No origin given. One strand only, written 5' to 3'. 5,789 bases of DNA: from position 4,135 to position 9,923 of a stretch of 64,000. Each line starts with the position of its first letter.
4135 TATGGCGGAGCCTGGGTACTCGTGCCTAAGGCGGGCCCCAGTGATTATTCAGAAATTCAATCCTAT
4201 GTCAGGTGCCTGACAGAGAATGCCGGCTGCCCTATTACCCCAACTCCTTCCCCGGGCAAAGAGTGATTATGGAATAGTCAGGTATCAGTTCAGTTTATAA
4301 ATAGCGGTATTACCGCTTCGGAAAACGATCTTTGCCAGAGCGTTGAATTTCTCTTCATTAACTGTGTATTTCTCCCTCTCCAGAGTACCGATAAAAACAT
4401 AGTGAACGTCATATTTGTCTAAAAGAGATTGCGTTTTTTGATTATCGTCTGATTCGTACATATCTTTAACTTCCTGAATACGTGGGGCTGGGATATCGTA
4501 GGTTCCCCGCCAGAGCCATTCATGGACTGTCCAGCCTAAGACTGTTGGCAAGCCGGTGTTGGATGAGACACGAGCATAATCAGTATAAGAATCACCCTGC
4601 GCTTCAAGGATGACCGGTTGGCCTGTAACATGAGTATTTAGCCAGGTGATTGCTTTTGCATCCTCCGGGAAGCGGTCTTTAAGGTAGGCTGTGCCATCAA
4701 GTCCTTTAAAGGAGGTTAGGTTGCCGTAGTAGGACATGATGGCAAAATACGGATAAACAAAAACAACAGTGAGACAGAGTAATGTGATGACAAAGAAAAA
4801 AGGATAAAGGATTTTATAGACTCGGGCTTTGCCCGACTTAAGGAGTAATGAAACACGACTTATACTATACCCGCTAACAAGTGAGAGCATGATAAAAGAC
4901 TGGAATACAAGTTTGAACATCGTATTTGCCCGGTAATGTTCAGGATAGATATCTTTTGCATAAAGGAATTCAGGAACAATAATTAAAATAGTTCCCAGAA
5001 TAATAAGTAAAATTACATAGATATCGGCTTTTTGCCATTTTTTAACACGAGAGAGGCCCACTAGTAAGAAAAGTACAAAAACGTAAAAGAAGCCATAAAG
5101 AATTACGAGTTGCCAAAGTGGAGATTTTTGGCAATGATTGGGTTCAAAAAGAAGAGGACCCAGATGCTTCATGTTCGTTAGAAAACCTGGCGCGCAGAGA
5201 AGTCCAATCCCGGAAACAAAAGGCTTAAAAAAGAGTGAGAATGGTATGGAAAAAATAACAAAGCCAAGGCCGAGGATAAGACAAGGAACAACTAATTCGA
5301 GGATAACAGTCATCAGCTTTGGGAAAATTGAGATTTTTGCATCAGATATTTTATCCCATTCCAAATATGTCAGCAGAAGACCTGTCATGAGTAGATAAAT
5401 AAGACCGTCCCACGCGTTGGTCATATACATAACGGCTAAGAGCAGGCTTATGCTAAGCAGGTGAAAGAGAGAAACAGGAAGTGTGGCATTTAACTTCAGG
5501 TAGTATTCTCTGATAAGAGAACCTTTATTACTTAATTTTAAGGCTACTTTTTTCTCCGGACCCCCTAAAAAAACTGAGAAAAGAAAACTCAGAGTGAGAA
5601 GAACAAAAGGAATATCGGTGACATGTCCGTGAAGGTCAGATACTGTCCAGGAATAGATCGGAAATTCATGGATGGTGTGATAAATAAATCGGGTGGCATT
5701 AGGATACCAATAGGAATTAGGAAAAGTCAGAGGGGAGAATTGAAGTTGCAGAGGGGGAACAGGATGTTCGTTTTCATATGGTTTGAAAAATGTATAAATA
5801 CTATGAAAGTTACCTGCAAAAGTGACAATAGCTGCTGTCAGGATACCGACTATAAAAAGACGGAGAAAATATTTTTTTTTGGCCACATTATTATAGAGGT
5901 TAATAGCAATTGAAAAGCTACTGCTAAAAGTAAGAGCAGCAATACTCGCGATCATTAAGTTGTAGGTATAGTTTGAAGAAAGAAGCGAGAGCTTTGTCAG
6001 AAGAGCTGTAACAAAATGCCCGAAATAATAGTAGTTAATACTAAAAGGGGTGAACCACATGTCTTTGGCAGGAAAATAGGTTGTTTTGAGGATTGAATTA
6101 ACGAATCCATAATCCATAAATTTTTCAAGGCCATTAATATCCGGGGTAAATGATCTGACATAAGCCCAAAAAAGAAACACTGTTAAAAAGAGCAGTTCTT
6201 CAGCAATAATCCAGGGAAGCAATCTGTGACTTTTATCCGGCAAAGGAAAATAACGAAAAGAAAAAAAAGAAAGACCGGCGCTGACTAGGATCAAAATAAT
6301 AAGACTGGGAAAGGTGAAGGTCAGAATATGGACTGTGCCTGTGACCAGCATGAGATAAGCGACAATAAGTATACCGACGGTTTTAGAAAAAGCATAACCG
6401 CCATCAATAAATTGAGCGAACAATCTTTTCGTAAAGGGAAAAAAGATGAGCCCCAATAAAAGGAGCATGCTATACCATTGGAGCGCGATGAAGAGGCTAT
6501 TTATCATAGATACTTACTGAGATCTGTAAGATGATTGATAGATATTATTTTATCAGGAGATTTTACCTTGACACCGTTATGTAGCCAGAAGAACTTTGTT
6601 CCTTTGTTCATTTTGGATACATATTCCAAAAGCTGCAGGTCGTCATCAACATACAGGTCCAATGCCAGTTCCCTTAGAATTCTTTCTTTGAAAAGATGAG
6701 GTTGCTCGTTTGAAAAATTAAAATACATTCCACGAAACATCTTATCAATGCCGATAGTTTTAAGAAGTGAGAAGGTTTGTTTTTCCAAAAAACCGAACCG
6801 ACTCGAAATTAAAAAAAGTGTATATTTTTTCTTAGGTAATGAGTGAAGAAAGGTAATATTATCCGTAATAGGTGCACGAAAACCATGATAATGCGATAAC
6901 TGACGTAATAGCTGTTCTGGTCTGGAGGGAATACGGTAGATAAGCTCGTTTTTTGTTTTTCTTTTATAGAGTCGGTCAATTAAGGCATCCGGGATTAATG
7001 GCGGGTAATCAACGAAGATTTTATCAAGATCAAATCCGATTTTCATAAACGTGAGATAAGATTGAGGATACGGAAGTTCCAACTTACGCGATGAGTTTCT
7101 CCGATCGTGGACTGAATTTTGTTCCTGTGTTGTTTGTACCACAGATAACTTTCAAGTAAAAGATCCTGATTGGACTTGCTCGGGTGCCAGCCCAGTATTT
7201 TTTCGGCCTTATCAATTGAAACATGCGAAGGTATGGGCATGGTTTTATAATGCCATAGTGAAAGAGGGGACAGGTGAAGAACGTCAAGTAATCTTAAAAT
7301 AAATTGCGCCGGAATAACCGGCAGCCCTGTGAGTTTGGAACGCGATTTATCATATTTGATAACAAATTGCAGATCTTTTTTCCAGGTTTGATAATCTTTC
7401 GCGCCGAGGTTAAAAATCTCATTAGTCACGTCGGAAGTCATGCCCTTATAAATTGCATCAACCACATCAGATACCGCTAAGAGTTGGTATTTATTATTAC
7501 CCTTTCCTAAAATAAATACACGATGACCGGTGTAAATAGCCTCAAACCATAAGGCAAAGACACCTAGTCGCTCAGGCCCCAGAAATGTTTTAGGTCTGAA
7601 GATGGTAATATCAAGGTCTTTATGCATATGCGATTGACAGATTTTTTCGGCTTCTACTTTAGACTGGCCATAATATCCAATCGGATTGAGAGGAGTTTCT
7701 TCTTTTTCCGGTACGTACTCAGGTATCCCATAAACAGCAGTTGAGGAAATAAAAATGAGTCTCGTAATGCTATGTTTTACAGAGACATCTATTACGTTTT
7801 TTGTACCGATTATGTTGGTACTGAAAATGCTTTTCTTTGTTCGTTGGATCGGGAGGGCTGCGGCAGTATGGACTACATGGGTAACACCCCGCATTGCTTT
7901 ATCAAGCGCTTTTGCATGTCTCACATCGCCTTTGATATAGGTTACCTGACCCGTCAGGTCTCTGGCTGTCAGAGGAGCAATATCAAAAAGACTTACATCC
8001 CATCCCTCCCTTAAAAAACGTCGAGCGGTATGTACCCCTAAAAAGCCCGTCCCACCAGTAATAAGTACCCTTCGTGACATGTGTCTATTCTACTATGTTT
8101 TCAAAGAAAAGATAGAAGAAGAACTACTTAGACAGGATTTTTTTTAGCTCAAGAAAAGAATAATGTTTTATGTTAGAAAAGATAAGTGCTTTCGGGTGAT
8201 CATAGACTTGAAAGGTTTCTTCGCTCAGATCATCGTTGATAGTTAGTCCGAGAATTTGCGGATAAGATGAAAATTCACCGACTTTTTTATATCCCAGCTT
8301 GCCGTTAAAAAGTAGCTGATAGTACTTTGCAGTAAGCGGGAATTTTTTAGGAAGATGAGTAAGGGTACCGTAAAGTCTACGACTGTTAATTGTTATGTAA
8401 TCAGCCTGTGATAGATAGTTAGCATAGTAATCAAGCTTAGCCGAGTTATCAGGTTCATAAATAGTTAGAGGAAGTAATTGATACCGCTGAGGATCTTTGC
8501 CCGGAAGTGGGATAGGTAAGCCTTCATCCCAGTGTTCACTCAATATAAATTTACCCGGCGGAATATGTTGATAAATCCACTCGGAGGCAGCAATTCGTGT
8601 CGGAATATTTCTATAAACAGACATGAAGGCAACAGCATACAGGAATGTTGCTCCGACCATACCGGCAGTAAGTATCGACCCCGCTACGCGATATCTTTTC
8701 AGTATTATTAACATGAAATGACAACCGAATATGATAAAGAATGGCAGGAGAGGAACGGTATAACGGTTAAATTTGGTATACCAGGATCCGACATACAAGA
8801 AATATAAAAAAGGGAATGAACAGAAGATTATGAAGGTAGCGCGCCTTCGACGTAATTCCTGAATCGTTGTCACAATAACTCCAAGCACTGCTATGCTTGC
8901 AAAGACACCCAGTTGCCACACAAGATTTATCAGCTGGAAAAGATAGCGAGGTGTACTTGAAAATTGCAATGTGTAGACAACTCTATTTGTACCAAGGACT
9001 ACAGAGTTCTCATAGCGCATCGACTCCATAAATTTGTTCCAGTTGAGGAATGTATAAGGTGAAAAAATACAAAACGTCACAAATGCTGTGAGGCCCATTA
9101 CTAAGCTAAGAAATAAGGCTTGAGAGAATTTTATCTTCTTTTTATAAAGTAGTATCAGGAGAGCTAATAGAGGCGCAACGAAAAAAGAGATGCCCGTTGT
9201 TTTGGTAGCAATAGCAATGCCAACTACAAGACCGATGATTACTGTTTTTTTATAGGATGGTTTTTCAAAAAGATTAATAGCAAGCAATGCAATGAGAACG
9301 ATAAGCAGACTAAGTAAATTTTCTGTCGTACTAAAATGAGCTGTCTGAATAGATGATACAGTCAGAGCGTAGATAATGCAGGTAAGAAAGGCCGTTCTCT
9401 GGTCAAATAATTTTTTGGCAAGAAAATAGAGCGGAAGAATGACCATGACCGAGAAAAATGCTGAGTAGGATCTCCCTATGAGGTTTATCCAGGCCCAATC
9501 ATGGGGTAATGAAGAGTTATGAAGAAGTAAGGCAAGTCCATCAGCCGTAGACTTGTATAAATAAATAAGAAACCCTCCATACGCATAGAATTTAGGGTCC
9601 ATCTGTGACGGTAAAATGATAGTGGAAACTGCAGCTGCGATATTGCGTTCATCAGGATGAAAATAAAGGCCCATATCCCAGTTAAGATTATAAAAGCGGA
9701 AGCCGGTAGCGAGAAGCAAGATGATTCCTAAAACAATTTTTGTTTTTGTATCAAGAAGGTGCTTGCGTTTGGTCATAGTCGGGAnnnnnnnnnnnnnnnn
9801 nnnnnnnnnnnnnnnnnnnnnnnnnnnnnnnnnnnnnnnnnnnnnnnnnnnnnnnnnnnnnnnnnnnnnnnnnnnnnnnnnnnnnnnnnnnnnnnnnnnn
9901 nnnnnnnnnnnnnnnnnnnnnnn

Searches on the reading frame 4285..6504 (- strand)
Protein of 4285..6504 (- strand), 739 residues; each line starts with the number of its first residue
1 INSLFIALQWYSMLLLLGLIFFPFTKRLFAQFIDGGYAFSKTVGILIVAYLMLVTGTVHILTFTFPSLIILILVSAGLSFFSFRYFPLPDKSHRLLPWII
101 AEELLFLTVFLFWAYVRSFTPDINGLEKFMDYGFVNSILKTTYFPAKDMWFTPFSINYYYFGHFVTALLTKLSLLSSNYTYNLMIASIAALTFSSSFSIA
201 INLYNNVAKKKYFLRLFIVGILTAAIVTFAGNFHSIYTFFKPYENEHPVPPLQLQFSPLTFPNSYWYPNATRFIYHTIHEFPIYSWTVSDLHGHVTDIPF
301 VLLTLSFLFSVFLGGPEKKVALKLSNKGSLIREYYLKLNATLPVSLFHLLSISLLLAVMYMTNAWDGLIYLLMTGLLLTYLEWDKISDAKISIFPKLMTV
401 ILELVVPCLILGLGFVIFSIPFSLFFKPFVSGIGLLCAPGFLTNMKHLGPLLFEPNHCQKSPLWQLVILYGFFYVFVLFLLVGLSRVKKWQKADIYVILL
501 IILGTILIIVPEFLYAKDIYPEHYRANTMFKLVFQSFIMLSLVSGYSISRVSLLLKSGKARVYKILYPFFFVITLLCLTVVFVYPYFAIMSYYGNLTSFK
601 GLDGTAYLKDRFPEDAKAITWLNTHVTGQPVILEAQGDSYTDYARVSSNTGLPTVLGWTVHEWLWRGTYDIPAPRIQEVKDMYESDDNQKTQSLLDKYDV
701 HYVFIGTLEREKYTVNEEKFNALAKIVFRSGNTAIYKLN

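Call 22: search_protein_families(library=pfam, proteins=[window:4285-6504:-], max_evalue=0.00001)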
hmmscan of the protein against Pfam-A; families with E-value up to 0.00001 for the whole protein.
window:4285-6504:- (739 aa): 1 family
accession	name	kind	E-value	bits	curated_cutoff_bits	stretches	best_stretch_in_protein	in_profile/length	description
PF10060.15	DUF2298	-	7.3e-90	302.7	27.8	2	47-486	1-388/488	Uncharacterized membrane protein (DUF2298)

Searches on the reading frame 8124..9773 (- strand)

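Call 22: search_protein_families(library=pfam, proteins=[window:8124-9773:-], max_evalue=0.00001)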
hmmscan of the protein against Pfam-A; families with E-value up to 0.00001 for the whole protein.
window:8124-9773:- (549 aa): 1 family
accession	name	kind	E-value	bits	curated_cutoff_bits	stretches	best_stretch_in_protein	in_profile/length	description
PF13231.12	PMT_2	-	2.4e-12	47.8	26.1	1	103-234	27-157/160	Dolichyl-phosphate-mannose-protein mannosyltransferase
